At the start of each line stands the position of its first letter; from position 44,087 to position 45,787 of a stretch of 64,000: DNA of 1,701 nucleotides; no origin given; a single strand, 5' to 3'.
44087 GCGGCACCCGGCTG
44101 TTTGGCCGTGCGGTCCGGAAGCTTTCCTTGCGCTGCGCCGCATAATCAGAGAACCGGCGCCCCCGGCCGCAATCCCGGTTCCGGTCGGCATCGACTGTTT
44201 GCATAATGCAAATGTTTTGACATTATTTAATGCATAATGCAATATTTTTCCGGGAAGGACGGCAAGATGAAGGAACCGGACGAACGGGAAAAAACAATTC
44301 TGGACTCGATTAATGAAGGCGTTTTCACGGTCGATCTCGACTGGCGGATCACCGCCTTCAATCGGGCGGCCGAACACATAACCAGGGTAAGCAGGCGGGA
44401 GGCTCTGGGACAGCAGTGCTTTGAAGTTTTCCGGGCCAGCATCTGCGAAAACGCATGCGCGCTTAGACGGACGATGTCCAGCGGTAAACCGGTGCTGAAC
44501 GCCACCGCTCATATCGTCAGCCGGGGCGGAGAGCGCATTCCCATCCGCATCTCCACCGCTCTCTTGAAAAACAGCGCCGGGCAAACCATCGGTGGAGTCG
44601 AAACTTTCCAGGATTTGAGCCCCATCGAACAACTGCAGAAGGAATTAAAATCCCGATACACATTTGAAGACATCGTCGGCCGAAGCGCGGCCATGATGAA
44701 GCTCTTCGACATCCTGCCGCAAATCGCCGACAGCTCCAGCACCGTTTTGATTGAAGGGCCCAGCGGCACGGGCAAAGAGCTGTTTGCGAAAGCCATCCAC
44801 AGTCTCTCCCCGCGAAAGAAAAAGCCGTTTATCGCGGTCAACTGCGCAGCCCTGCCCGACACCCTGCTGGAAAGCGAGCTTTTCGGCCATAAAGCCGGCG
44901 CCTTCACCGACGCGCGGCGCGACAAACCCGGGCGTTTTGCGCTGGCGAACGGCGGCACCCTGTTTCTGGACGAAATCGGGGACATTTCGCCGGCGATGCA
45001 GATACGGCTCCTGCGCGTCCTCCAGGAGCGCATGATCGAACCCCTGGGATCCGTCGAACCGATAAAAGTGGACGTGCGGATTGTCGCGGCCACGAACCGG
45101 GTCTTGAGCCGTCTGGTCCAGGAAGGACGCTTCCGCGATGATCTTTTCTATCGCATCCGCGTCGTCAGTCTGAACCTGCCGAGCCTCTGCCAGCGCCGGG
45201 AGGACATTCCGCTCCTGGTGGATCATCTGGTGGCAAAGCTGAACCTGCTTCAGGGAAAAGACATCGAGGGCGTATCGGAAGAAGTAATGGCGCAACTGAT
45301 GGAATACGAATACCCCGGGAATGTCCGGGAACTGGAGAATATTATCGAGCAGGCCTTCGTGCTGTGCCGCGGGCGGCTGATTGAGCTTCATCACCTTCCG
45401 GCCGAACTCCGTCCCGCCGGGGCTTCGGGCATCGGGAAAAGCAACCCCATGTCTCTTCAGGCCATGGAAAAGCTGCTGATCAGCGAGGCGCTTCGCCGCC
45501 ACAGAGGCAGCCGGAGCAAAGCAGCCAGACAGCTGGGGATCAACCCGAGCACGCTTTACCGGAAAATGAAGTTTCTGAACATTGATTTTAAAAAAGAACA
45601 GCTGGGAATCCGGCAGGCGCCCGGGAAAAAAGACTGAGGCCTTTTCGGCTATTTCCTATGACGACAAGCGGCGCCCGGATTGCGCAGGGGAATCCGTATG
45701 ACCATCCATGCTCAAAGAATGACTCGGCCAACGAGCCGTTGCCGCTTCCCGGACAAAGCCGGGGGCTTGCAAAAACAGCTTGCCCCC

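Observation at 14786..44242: A 13-bp palindrome TTGCA-N3-TGCAA recurs seven times, always intergenic, tied to -24/-12 promoters and to the two PAS-type sigma-54 activator genes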

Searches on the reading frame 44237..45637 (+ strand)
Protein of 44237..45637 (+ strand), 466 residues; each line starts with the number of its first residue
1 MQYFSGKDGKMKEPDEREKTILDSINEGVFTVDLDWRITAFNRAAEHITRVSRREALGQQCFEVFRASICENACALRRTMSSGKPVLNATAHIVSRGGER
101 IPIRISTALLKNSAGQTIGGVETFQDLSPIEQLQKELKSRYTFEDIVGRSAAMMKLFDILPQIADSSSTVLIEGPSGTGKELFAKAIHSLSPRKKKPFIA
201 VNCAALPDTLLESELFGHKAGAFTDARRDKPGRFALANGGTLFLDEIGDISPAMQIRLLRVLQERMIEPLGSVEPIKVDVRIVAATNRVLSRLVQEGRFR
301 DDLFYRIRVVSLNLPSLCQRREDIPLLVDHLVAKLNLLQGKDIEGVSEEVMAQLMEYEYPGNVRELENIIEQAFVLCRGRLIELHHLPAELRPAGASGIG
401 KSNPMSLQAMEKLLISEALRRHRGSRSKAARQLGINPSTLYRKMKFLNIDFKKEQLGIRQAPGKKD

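Call 11: search_protein_families(library=pfam, proteins=[window:44237-45637:+])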
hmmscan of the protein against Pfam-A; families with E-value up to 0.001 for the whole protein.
window:44237-45637:+ (466 aa): 13 families
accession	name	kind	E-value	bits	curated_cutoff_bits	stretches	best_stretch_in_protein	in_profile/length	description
PF00158.32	Sigma54_activat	-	2.8e-69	232.6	20.2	1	146-312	1-167/168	Sigma-54 interaction domain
PF25601.1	AAA_lid_14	-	3e-27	94.7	27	1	319-396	2-79/87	AAA+ ATPase lid domain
PF14532.12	Sigma54_activ_2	-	3.5e-21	76.3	25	1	147-317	1-138/138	Sigma-54 interaction domain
PF02954.25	HTH_8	-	9.7e-15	54.5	22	1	408-445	3-40/42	Bacterial regulatory protein, Fis family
PF08448.16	PAS_4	-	3.1e-11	43.9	23.1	1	22-128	1-106/110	PAS fold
PF13426.13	PAS_9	-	1.7e-10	41.5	27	1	27-128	2-102/103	PAS domain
PF07728.20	AAA_5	-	1.4e-08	35.3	22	1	170-290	2-125/139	AAA domain (dynein-related subfamily)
PF00989.32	PAS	-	1.8e-08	34.8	22.6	1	19-126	4-112/113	PAS fold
PF13188.13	PAS_8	-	2.5e-06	27.6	21.8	1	17-72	2-57/65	PAS domain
PF00004.35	AAA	-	5.9e-06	27.2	21.2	1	170-293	1-114/131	ATPase family associated with various cellular activities (AAA)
PF01078.27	Mg_chelatase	-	7.1e-06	26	20.3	0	228-262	96-130/207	Magnesium chelatase, subunit ChlI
PF18024.7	HTH_50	-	4.1e-05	23.6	27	1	408-445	9-45/50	Helix-turn-helix domain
PF07724.20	AAA_2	-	0.00054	20.5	27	0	167-268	3-105/166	AAA domain (Cdc48 subfamily)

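Call 29: find_related_loci(query=window:44267-45637:+, collection=metagenome_contigs, flank=10000)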
Query window:44267-45637:+ (456 aa) in metagenome_contigs; peptide patterns used: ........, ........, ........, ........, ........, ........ (x = any residue, [..] = any of these).
600 stretches matched a pattern (row limit reached: there are more); 588 encode a relative of the query (tblastn E <= 1e-3); the best 80 are kept; 80 distinct loci.
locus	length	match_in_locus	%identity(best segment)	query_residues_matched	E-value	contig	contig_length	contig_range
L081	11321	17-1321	75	6-440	0e+0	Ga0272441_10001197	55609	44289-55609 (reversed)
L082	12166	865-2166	73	7-440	0e+0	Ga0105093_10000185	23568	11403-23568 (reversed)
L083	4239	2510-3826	71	2-440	0e+0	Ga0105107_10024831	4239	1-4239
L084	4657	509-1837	70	4-444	0e+0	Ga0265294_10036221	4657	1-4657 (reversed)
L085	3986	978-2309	68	1-441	0e+0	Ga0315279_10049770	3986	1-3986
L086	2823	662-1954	69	8-439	0e+0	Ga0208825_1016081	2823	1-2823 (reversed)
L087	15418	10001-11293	65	10-439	0e+0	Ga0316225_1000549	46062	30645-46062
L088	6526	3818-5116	65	10-441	0e+0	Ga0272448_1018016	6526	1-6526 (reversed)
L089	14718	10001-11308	61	5-439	0e+0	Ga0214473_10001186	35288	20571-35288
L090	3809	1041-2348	60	9-444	0e+0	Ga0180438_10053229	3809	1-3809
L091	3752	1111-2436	61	1-440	0e+0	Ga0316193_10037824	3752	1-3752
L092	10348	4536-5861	58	5-440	1e-172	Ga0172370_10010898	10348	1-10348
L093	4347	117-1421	58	8-443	1e-177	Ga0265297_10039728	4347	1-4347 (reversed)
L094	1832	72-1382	59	4-439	0e+0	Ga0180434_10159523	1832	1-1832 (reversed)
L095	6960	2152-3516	56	6-455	6e-172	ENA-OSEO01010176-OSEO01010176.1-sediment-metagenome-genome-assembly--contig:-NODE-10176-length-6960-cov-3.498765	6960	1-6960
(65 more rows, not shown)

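Call 49: find_homologous_proteins(query=window:44267-45637:+, max_evalue=1e-50)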
Query window:44267-45637:+ (456 aa): 8000 proteins with E <= 1e-50 among 8000 candidates; the best 120 are listed.
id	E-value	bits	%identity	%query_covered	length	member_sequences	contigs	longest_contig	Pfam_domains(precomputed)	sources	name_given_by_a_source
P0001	2.3e-296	1000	100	100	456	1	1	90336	PF13426.14,PF13188.14,PF00158.33,PF25601.2,PF02954.26,PF08448.17,PF00004.36,PF00989.32,PF14532.13,PF07728.21,PF01078.28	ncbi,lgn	-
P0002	3.2e-259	878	88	98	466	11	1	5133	PF13426.14,PF13188.14,PF00004.36,PF14532.13,PF07728.21,PF00158.33,PF25601.2,PF02954.26,PF18024.8,PF08448.17,PF00989.32,PF01078.28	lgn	-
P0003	2.9e-258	875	89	97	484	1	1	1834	PF13426.14,PF13188.14,PF00158.33,PF25601.2,PF02954.26,PF08448.17,PF00989.32,PF14532.13,PF07728.21,PF01078.28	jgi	jgi:PAS domain S-box-containing protein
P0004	1.6e-257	872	89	97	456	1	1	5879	PF13426.14,PF13188.14,PF00158.33,PF25601.2,PF02954.26,PF08448.17,PF00004.36,PF00989.32,PF14532.13,PF07728.21,PF01078.28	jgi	-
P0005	1.6e-257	872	89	97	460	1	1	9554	PF13426.14,PF13188.14,PF00158.33,PF25601.2,PF02954.26,PF08448.17,PF00004.36,PF00989.32,PF14532.13,PF07728.21,PF01078.28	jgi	jgi:PAS domain S-box-containing protein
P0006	1.8e-257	872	89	96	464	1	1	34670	PF13426.14,PF00158.33,PF25601.2,PF02954.26,PF08448.17,PF00004.36,PF00989.32,PF14532.13,PF07728.21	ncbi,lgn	-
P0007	2.5e-257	872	87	100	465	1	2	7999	PF13426.14,PF00158.33,PF25601.2,PF02954.26,PF18024.8,PF08448.17,PF00989.32,PF14532.13,PF07728.21,PF01078.28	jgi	jgi:PAS domain S-box-containing protein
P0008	5.9e-257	871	89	97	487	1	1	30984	PF13426.14,PF13188.14,PF00158.33,PF25601.2,PF02954.26,PF08448.17,PF00004.36,PF00989.32,PF14532.13,PF07728.21,PF01078.28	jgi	jgi:PAS domain S-box-containing protein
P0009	6.8e-256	867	87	98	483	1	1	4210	PF13426.14,PF13188.14,PF00004.36,PF14532.13,PF07728.21,PF00158.33,PF25601.2,PF02954.26,PF18024.8,PF08448.17,PF00989.32,PF01078.28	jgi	jgi:PAS domain S-box-containing protein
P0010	9.4e-256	867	88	98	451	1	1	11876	PF13426.14,PF13188.14,PF00004.36,PF14532.13,PF07728.21,PF00158.33,PF25601.2,PF02954.26,PF18024.8,PF08448.17,PF00989.32,PF01078.28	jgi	jgi:PAS domain S-box-containing protein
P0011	1.2e-255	866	87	98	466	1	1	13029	PF13426.14,PF00158.33,PF25601.2,PF02954.26,PF18024.8,PF08448.17,PF00004.36,PF00989.32,PF14532.13,PF07728.21,PF01078.28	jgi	jgi:PAS domain S-box-containing protein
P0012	2.1e-255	865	87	97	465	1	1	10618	PF13426.14,PF13188.14,PF00158.33,PF25601.2,PF02954.26,PF08448.17,PF00004.36,PF00989.32,PF14532.13,PF07728.21,PF01078.28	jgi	jgi:PAS domain S-box-containing protein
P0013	2.2e-255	865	89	97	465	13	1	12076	PF13426.14,PF13188.14,PF00158.33,PF25601.2,PF02954.26,PF08448.17,PF00004.36,PF00989.32,PF14532.13,PF07728.21,PF01078.28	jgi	jgi:PAS domain S-box-containing protein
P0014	6.3e-255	864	88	96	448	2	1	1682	PF13426.14,PF13188.14,PF00004.36,PF14532.13,PF07728.21,PF00158.33,PF25601.2,PF02954.26,PF18024.8,PF08448.17,PF00989.32,PF01078.28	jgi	jgi:PAS domain S-box-containing protein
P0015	9.1e-255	863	88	97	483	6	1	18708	PF13426.14,PF13188.14,PF00158.33,PF25601.2,PF02954.26,PF18024.8,PF08448.17,PF00989.32,PF14532.13,PF07728.21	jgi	jgi:PAS domain S-box-containing protein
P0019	1.2e-253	860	86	98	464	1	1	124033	PF13426.14,PF13188.14,PF00004.36,PF14532.13,PF07728.21,PF00158.33,PF25601.2,PF02954.26,PF18024.8,PF08448.17,PF00989.32,PF01078.28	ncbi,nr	ncbi:MAG: sigma 54-interacting transcriptional regulator [Acidobacteria bacterium]|nr:sigma 54-inter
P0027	5.2e-251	851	87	96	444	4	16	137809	PF13426.14,PF13188.14,PF00004.36,PF14532.13,PF07728.21,PF00158.33,PF25601.2,PF02954.26,PF18024.8,PF08448.17,PF00989.32,PF01078.28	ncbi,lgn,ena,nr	ncbi:MAG: sigma 54-interacting transcriptional regulator [Acidobacteria bacterium]|nr:sigma 54-inter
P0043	7.0e-248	841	85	98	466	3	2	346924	PF13426.14,PF00158.33,PF25601.2,PF02954.26,PF08448.17,PF00004.36,PF00989.32,PF14532.13,PF07728.21,PF01078.28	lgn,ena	-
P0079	8.2e-239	811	82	98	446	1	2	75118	PF13426.14,PF13188.14,PF00158.33,PF25601.2,PF02954.26,PF18024.8,PF08448.17,PF00989.32,PF14532.13,PF07728.21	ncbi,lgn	-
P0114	1.1e-226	771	79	96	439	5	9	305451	PF13426.14,PF13188.14,PF00158.33,PF25601.2,PF02954.26,PF08448.17,PF00989.32,PF14532.13,PF07728.21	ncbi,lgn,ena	-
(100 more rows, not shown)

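Call 50: find_encoding_contigs(protein=P0019, flank=10000, max_places=2)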
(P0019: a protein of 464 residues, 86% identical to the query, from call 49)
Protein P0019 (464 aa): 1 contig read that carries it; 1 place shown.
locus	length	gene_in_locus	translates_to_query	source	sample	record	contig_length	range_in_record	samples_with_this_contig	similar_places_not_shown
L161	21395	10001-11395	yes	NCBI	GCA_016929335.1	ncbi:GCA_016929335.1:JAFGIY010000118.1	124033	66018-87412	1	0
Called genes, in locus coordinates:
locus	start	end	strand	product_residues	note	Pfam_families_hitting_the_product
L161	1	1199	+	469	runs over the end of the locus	PF07884:VKOR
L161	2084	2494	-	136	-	PF01243:PNPOx_N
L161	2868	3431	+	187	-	PF02596:DUF169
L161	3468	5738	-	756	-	PF13620:CarboxypepD_reg, PF13715:CarbopepD_reg_2, PF22904:NOMO1-like_2nd (weak), PF07715:Plug, PF00593:TonB_dep_Rec_b-barrel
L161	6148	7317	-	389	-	PF00266:Aminotran_5, PF01212:Beta_elim_lyase (weak)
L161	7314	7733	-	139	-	PF01592:NifU_N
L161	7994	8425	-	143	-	-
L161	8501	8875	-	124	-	PF02579:Nitro_FeMo-Co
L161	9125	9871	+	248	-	PF13938:DUF4213, PF04016:DUF364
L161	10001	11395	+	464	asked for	PF00989:PAS (weak), PF08448:PAS_4, PF13188:PAS_8 (weak), PF13426:PAS_9, PF00158:Sigma54_activat, PF14532:Sigma54_activ_2, PF25601:AAA_lid_14, PF02954:HTH_8, +4 more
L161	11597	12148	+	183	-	PF09719:C_GCAxxG_C_C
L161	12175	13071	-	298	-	PF13350:Y_phosphatase3, PF22784:PTP-SAK (faint)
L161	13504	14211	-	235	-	PF13505:OMP_b-brl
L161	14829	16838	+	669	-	PF00149:Metallophos (faint)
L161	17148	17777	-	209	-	PF12535:Nudix_N, PF00293:NUDIX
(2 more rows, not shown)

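Call 51: find_encoding_contigs(protein=P0027, flank=10000, max_places=2)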
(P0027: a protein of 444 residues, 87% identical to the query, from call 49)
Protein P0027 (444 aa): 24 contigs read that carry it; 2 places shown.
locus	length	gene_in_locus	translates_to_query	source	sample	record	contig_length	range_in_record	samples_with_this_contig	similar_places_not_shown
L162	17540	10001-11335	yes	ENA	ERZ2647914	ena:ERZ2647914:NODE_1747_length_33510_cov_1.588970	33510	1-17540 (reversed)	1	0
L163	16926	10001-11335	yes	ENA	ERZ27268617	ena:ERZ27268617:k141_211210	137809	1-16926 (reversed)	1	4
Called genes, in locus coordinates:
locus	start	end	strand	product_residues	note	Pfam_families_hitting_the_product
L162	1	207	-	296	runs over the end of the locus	PF01656:CbiA, PF10609:ParA, PF12838:Fer4_7 (faint), PF13614:AAA_31 (weak), PF00037:Fer4 (weak), PF14697:Fer4_21 (weak), PF13187:Fer4_9, PF00037:Fer4 (weak), +2 more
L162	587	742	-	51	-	-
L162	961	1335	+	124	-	PF02579:Nitro_FeMo-Co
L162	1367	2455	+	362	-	PF01266:DAO (faint), PF03486:HI0933_like (faint), PF07992:Pyr_redox_2, PF13454:NAD_binding_9 (faint), PF13434:Lys_Orn_oxgnase (weak), PF13738:Pyr_redox_3, PF00070:Pyr_redox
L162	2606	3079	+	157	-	PF00581:Rhodanese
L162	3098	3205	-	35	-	-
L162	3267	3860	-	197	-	PF09312:SurA_N (faint), PF13624:SurA_N_3 (weak)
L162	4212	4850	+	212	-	-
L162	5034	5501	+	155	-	PF07884:VKOR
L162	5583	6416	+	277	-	PF02596:DUF169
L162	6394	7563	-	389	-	PF00266:Aminotran_5, PF01053:Cys_Met_Meta_PP (weak), PF01041:DegT_DnrJ_EryC1 (weak), PF01212:Beta_elim_lyase (weak)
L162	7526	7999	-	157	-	PF01592:NifU_N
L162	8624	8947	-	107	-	PF02579:Nitro_FeMo-Co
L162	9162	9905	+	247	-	PF13938:DUF4213, PF04016:DUF364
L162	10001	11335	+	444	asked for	PF00989:PAS, PF08448:PAS_4, PF13426:PAS_9, PF00158:Sigma54_activat, PF14532:Sigma54_activ_2, PF07728:AAA_5, PF25601:AAA_lid_14, PF02954:HTH_8, +4 more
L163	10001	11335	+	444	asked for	PF00989:PAS, PF08448:PAS_4, PF13426:PAS_9, PF00158:Sigma54_activat, PF14532:Sigma54_activ_2, PF07728:AAA_5, PF25601:AAA_lid_14, PF02954:HTH_8, +4 more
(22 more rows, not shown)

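Call 52: find_encoding_contigs(protein=P0079, flank=10000, max_places=2)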
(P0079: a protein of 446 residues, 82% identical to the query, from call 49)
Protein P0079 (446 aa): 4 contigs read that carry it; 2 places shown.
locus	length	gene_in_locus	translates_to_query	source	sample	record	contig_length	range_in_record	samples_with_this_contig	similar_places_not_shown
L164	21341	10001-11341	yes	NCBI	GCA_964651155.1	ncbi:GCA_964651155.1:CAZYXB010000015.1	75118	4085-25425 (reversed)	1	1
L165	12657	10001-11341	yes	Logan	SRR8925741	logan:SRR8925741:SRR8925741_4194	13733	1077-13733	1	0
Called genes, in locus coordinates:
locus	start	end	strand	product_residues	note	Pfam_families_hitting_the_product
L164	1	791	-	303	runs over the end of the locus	PF01656:CbiA, PF12838:Fer4_7, PF00037:Fer4 (faint), PF13187:Fer4_9 (weak), PF14697:Fer4_21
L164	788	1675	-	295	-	PF01656:CbiA, PF10609:ParA (weak), PF13614:AAA_31 (faint), PF00037:Fer4 (weak), PF13237:Fer4_10, PF14697:Fer4_21 (weak), PF13187:Fer4_9 (weak), PF00037:Fer4 (weak), +2 more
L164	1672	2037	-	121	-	PF02579:Nitro_FeMo-Co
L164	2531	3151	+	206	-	PF01883:FeS_assembly_P, PF10609:ParA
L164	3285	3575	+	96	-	-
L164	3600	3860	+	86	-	PF09723:Zn_ribbon_8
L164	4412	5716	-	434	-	PF16656:Pur_ac_phosph_N, PF00149:Metallophos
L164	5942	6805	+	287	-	PF02596:DUF169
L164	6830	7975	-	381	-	PF00266:Aminotran_5, PF01041:DegT_DnrJ_EryC1 (weak), PF01212:Beta_elim_lyase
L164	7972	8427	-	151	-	PF01592:NifU_N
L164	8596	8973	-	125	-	PF02579:Nitro_FeMo-Co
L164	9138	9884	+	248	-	PF13938:DUF4213, PF04016:DUF364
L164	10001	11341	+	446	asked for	PF00989:PAS, PF08448:PAS_4, PF13188:PAS_8 (weak), PF13426:PAS_9, PF00158:Sigma54_activat, PF14532:Sigma54_activ_2, PF25601:AAA_lid_14, PF02954:HTH_8, +2 more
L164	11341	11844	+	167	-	PF01980:TrmO_N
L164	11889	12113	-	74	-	PF19451:DUF5989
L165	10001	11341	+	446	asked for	PF00989:PAS, PF08448:PAS_4, PF13188:PAS_8 (weak), PF13426:PAS_9, PF00158:Sigma54_activat, PF14532:Sigma54_activ_2, PF25601:AAA_lid_14, PF02954:HTH_8, +2 more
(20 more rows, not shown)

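Call 54: find_encoding_contigs(protein=P0043, flank=10000, max_places=1)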
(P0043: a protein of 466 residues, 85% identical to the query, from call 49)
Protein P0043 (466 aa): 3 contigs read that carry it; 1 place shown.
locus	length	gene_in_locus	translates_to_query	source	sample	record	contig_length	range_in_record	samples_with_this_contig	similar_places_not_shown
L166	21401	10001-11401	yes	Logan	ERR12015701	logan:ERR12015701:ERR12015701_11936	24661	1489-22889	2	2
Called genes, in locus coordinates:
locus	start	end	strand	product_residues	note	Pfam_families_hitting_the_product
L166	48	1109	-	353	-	PF00005:ABC_tran, PF08402:TOBE_2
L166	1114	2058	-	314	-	PF00528:BPD_transp_1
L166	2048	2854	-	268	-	PF00528:BPD_transp_1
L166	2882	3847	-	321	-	PF13531:SBP_bac_11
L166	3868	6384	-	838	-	PF00593:TonB_dep_Rec_b-barrel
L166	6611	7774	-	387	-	PF00266:Aminotran_5, PF01212:Beta_elim_lyase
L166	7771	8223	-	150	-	PF01592:NifU_N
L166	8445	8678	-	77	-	-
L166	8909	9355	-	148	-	PF08821:CGGC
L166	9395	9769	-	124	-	PF02579:Nitro_FeMo-Co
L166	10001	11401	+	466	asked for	PF00989:PAS (weak), PF08448:PAS_4, PF13426:PAS_9, PF00158:Sigma54_activat, PF14532:Sigma54_activ_2, PF07728:AAA_5, PF25601:AAA_lid_14, PF02954:HTH_8, +2 more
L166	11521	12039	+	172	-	PF01980:TrmO_N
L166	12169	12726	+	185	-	PF09719:C_GCAxxG_C_C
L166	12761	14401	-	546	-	PF03460:NIR_SIR_ferr, PF01077:NIR_SIR, PF03460:NIR_SIR_ferr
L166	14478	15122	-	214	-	PF13241:NAD_binding_7, PF14824:Sirohm_synth_M, PF10414:CysG_dimeriser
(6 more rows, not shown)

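Call 55: find_encoding_contigs(protein=P0114, flank=10000, max_places=1)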
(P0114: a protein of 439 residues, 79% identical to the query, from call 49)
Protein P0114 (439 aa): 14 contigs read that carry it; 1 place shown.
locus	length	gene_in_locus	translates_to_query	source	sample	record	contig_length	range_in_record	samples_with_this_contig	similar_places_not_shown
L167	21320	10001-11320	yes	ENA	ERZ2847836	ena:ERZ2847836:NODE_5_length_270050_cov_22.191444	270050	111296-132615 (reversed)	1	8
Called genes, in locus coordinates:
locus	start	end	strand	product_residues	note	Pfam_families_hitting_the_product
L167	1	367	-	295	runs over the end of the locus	PF01656:CbiA, PF10609:ParA, PF13614:AAA_31 (weak), PF12838:Fer4_7 (faint), PF14697:Fer4_21 (weak), PF13187:Fer4_9 (weak), PF00037:Fer4 (weak), PF12837:Fer4_6 (weak), +2 more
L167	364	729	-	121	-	PF02579:Nitro_FeMo-Co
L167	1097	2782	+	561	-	PF01266:DAO (faint), PF03486:HI0933_like (faint), PF07992:Pyr_redox_2, PF13434:Lys_Orn_oxgnase (weak), PF13738:Pyr_redox_3, PF00070:Pyr_redox, PF02852:Pyr_redox_dim, PF00581:Rhodanese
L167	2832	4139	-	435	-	PF16656:Pur_ac_phosph_N, PF00149:Metallophos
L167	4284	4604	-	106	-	PF02635:DsrE (weak)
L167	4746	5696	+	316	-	-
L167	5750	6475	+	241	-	PF02596:DUF169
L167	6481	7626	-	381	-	PF00266:Aminotran_5, PF01041:DegT_DnrJ_EryC1 (weak), PF01212:Beta_elim_lyase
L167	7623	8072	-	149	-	PF01592:NifU_N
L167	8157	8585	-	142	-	PF03061:4HBT (weak)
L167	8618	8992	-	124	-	PF02579:Nitro_FeMo-Co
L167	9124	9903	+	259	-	PF13938:DUF4213, PF04016:DUF364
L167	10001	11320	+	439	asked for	PF00989:PAS, PF08448:PAS_4, PF13426:PAS_9, PF00158:Sigma54_activat, PF14532:Sigma54_activ_2, PF07728:AAA_5, PF25601:AAA_lid_14, PF02954:HTH_8, +1 more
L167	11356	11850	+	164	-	PF01980:TrmO_N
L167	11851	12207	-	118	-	-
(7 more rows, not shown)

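Call 56: find_encoding_contigs(protein=P0001, flank=10000, max_places=2)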
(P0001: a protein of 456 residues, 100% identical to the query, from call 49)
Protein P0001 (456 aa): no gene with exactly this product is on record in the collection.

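Call 58: search_protein_families(library=ncbifam, proteins=[window:44267-45637:+], max_evalue=0.00001)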
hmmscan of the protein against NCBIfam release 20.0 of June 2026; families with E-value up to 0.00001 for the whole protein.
window:44267-45637:+ (456 aa): 31 families (the best 25 are shown)
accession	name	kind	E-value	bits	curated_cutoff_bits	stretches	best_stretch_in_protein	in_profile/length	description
NF041552.1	TF_PrdR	equivalog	3.8e-111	372.2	795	1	3-436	131-575/577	sigma-54 dependent transcriptional regulator PrdR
TIGR01817.1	nifA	equivalog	1.2e-107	361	528.85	1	125-408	187-469/534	nif-specific transcriptional activator NifA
NF008469.0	PRK11361.1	equivalog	6.3e-99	331.8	714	1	120-440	129-457/461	acetoacetate metabolism transcriptional regulator AtoC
TIGR01818.1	ntrC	equivalog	5.7e-96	322.1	558.6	1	128-384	128-384/463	nitrogen regulation protein NR(I)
NF007689.0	PRK10365.1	equivalog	4.3e-94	315.8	760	1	135-434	140-439/441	sigma-54-dependent response regulator transcription factor ZraR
NF038308.1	RNA_repair_RtcR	equivalog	2.3e-93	313.8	650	1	121-387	167-442/530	RNA repair transcriptional activator RtcR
TIGR02915.1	PEP_resp_reg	equivalog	3.2e-92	309.7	502.6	1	122-437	124-442/445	PEP-CTERM-box response regulator transcription factor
NF003451.0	PRK05022.1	equivalog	1.6e-90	304.3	476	1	123-439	179-510/512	nitric oxide reductase transcriptional regulator NorR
TIGR02329.1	propionate_PrpR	equivalog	1e-86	291.7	499.2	1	122-435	200-525/526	propionate catabolism operon regulatory protein PrpR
NF050807.1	TransRegFlbDCaul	equivalog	6.9e-84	282.3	750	1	134-435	118-436/454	sigma-54-dependent transcriptional regulator FlbD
NF011695.0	PRK15115.1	equivalog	7.9e-84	282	763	1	134-434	135-433/445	two-component system response regulator GlrR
NF011958.0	PRK15429.1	equivalog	5.2e-83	279.8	830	1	115-441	363-688/692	formate hydrogenlyase transcriptional activator FlhA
NF041906.1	V4R_TF_MobR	exception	8.4e-83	278.7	999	1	125-435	223-542/544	phenol degradation transcriptional regulator MobR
NF041946.1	LuxO_transreg_Vib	equivalog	5.6e-81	272.7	800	1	126-385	125-384/463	quorum-sensing sigma-54 dependent transcriptional regulator LuxO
NF008485.2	PRK11388.1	equivalog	1.1e-80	271.8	551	1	9-443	213-641/643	dihydroxyacetone kinase operon transcriptional regulator DhaR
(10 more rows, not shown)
